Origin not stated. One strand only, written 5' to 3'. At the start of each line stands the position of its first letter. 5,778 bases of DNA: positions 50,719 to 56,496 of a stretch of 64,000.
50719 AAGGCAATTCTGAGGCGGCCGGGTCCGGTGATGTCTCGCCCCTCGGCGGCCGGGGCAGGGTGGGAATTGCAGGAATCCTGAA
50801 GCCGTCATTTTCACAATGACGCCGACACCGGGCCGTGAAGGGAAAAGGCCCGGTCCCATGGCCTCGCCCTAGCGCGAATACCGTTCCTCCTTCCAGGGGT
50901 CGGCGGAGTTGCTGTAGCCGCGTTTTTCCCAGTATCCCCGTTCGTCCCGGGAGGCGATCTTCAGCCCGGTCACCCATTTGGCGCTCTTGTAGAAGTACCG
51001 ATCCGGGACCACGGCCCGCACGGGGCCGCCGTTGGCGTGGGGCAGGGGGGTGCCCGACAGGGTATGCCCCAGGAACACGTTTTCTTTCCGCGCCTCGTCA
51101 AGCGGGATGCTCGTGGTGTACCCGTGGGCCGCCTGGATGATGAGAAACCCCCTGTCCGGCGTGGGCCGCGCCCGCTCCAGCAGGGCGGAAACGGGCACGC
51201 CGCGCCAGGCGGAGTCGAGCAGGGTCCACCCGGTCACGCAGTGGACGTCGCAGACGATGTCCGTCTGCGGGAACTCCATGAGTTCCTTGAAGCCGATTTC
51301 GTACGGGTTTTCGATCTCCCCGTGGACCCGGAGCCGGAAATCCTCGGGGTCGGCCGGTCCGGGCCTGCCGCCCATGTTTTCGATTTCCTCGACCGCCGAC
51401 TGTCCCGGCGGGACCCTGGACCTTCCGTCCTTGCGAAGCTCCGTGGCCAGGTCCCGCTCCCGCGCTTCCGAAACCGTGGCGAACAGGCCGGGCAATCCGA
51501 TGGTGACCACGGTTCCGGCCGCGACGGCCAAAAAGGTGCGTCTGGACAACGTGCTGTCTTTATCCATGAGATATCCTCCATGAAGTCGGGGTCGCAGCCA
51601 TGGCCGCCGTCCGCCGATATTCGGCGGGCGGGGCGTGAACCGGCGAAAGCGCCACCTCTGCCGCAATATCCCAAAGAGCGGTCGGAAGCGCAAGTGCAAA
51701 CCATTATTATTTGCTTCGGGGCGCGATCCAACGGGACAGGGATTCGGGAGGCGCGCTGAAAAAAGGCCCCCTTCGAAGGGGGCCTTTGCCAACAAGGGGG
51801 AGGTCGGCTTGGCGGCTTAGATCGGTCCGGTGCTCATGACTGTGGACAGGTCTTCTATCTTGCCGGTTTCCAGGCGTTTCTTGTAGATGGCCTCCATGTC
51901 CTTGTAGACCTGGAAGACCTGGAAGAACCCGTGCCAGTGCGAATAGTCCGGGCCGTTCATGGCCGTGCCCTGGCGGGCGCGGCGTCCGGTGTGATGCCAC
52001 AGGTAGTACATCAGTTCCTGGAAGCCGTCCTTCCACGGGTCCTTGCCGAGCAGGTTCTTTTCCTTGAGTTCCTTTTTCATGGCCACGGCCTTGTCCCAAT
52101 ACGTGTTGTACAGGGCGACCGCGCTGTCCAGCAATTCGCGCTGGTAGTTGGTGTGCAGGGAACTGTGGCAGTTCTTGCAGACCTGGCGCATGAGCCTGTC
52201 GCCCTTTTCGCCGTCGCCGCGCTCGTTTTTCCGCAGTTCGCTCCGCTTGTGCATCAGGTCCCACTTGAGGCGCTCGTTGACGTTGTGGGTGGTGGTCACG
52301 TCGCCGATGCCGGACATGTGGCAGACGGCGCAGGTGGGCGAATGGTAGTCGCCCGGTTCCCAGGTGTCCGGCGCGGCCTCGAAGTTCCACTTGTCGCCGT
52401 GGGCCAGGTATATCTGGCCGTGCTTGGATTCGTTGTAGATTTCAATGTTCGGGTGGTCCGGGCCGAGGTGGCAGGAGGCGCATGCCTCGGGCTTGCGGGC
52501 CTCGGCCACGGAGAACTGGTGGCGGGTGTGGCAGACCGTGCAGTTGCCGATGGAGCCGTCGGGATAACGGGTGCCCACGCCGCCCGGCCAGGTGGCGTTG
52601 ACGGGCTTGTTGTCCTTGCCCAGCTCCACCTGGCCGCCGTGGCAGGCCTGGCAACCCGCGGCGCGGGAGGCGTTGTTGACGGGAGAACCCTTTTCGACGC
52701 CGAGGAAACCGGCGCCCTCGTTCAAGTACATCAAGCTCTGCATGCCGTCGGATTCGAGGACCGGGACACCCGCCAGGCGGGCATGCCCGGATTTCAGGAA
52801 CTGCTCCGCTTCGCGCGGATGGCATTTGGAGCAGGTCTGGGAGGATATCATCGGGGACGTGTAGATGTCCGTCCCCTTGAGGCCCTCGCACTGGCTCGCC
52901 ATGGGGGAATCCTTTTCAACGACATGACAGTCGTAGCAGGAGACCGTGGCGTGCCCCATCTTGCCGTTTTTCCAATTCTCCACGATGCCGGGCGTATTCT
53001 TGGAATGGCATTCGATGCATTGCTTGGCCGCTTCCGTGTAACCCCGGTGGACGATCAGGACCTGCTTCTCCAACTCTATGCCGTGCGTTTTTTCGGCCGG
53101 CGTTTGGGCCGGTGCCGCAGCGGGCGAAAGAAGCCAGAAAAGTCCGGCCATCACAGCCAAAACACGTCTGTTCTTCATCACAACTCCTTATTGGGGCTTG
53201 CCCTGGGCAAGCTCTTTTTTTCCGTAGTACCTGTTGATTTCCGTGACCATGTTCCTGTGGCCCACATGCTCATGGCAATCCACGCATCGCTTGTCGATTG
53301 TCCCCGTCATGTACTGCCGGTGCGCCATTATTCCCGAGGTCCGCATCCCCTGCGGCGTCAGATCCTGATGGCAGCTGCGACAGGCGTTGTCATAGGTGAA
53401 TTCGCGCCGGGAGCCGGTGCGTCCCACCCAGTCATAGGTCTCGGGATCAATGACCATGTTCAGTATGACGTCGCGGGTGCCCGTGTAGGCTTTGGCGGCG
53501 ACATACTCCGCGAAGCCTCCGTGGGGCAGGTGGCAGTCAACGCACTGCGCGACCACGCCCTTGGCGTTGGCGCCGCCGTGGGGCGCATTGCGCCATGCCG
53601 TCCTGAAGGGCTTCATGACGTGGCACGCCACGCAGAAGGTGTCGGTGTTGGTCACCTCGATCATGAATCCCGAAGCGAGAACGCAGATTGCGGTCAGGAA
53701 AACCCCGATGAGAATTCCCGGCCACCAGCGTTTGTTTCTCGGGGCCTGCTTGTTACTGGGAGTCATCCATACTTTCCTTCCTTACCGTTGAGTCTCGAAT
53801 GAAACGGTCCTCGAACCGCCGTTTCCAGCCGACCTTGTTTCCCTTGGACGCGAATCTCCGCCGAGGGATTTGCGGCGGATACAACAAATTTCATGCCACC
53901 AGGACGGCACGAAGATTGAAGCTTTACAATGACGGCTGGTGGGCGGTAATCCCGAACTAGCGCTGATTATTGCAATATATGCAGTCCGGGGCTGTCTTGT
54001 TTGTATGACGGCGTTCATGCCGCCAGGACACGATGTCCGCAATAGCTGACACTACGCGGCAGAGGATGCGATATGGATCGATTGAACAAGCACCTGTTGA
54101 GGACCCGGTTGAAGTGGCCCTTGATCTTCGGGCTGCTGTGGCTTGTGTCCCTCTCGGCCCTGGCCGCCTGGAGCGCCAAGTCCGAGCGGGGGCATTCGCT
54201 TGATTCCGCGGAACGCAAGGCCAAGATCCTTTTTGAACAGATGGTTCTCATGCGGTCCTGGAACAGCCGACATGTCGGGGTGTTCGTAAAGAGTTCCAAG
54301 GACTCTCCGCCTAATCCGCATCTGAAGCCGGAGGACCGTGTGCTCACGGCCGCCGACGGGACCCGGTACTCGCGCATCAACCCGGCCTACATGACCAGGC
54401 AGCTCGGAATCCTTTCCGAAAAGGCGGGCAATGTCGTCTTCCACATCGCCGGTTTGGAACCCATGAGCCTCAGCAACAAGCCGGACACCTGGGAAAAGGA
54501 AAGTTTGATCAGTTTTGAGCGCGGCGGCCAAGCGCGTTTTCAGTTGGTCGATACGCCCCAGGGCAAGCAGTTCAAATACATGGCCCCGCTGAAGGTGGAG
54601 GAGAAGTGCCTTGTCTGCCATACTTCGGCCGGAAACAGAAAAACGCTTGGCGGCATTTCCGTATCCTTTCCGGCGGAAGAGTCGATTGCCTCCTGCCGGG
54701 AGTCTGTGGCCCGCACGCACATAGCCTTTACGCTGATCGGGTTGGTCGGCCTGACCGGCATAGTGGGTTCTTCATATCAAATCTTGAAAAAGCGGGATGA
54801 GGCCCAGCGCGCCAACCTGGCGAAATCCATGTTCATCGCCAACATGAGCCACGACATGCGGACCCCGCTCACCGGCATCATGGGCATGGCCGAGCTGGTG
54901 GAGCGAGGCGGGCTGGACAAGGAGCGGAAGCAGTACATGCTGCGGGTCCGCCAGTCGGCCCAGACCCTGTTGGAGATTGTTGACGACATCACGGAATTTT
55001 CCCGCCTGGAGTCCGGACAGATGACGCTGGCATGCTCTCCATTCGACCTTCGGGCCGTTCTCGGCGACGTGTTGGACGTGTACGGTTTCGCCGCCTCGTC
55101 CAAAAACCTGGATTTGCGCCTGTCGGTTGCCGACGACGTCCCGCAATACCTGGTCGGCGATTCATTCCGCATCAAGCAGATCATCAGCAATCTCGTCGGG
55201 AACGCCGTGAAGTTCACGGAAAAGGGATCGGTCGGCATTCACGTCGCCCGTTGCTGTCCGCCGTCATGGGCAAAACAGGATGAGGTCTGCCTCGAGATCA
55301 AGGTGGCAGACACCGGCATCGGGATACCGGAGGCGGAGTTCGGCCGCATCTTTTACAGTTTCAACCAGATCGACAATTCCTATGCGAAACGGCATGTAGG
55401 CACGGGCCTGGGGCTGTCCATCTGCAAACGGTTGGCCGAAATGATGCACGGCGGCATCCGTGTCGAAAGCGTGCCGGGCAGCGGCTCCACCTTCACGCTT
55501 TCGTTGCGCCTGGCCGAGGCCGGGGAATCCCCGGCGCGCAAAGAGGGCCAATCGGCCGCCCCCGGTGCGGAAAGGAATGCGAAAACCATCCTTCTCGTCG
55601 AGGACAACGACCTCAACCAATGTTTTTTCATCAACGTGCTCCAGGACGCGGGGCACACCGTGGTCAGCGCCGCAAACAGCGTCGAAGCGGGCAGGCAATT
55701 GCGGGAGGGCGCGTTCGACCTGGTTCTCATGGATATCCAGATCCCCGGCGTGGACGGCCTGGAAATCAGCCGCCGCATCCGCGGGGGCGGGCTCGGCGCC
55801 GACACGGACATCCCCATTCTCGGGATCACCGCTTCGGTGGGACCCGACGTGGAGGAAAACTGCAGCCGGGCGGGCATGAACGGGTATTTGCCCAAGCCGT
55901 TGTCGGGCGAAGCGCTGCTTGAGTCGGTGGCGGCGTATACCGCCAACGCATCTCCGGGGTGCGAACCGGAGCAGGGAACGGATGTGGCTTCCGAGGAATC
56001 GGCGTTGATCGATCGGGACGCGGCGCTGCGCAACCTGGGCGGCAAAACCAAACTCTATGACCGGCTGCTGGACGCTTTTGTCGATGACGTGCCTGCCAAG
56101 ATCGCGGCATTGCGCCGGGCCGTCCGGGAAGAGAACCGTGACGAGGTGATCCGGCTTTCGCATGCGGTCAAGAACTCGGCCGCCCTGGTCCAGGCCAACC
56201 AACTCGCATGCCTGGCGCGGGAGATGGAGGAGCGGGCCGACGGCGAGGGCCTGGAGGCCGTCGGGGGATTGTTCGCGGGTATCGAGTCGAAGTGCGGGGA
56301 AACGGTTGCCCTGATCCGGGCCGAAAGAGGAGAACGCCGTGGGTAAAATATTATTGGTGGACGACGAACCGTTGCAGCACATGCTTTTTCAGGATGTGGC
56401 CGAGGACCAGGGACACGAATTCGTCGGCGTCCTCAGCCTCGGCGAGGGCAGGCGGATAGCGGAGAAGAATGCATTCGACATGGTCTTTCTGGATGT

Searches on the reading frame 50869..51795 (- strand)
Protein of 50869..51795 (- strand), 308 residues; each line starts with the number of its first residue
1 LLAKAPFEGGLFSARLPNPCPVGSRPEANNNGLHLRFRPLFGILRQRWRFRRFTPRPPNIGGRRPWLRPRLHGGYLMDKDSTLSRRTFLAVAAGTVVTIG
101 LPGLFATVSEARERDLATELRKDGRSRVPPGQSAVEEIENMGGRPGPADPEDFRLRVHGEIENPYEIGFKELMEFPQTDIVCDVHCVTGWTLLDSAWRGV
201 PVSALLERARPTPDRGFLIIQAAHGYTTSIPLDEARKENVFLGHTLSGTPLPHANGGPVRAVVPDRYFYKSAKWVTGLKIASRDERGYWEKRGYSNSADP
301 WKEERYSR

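Call 18: search_protein_families(library=pfam, proteins=[window:50869-51795:-])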
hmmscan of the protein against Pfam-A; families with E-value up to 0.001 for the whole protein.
window:50869-51795:- (308 aa): 1 family
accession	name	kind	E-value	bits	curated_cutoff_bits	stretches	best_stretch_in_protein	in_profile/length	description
PF00174.25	Oxidored_molyb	-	6.3e-37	127.2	24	1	148-289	7-169/169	Oxidoreductase molybdopterin binding domain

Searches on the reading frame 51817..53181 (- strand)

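Call 18: search_protein_families(library=pfam, proteins=[window:51817-53181:-])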
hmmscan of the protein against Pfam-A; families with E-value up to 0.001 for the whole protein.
window:51817-53181:- (454 aa): 6 families
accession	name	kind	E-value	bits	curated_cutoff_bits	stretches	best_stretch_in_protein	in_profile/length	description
PF13447.11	Multi-haem_cyto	-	2e-31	109.7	21.9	1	213-355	97-238/269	Seven times multi-haem cytochrome CxxCH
PF14522.11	Cytochrome_C7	-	3e-10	40.2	24.8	1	173-238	12-66/67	Cytochrome c7 and related cytochrome c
PF13435.11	Cytochrome_C554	-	1.3e-09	39.3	20.8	0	233-298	1-65/84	Cytochrome c554 and c-prime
PF22113.1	Mtrc-MtrF_II-IV_dom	-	4.4e-07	30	30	0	212-348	7-136/176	Outer membrane cytochrome MtrC/MtrF-like, domains II/IV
PF14537.11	Cytochrom_c3_2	-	1.6e-06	28.9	25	1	170-238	22-78/79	Cytochrome c3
PF09699.15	Paired_CXXCH_1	-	0.00089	19.3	20.6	0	212-238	7-36/41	Doubled CXXCH motif (Paired_CXXCH_1)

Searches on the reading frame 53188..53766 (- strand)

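Call 18: search_protein_families(library=pfam, proteins=[window:53188-53766:-])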
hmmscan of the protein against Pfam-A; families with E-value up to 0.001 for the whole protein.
window:53188-53766:- (192 aa): 4 families
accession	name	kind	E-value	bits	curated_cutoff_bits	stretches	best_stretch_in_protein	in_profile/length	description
PF03264.19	Cytochrom_NNT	-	4.4e-30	105.1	24.1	1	18-172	12-171/174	NapC/NirT cytochrome c family, N-terminal region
PF14522.11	Cytochrome_C7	-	9.1e-07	29.1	24.8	1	126-171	13-54/67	Cytochrome c7 and related cytochrome c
PF22113.1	Mtrc-MtrF_II-IV_dom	-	6.2e-06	26.3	30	0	127-167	121-165/176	Outer membrane cytochrome MtrC/MtrF-like, domains II/IV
PF14537.11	Cytochrom_c3_2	-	3.7e-05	24.5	25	0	124-167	24-66/79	Cytochrome c3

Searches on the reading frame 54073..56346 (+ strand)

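Call 18: search_protein_families(library=pfam, proteins=[window:54073-56346:+])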
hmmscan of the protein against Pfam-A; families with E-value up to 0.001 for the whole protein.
window:54073-56346:+ (757 aa): 5 families
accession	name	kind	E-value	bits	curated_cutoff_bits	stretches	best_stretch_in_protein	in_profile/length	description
PF02518.31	HATPase_c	-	4.2e-27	95.2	26.4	1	362-481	1-110/111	Histidine kinase-, DNA gyrase B-, and HSP90-like ATPase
PF00072.30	Response_reg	-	7.3e-21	74.9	30.2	1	506-619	1-110/111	Response regulator receiver domain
PF00512.31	HisKA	-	5e-20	71.8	26.9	1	250-315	1-66/66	His Kinase A (phospho-acceptor) domain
PF11845.13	Tll0287-like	-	2.3e-16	61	24.1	1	44-186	6-111/144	Tll0287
PF01627.28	Hpt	-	1.4e-10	41.7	24.6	1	664-723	1-67/84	Hpt domain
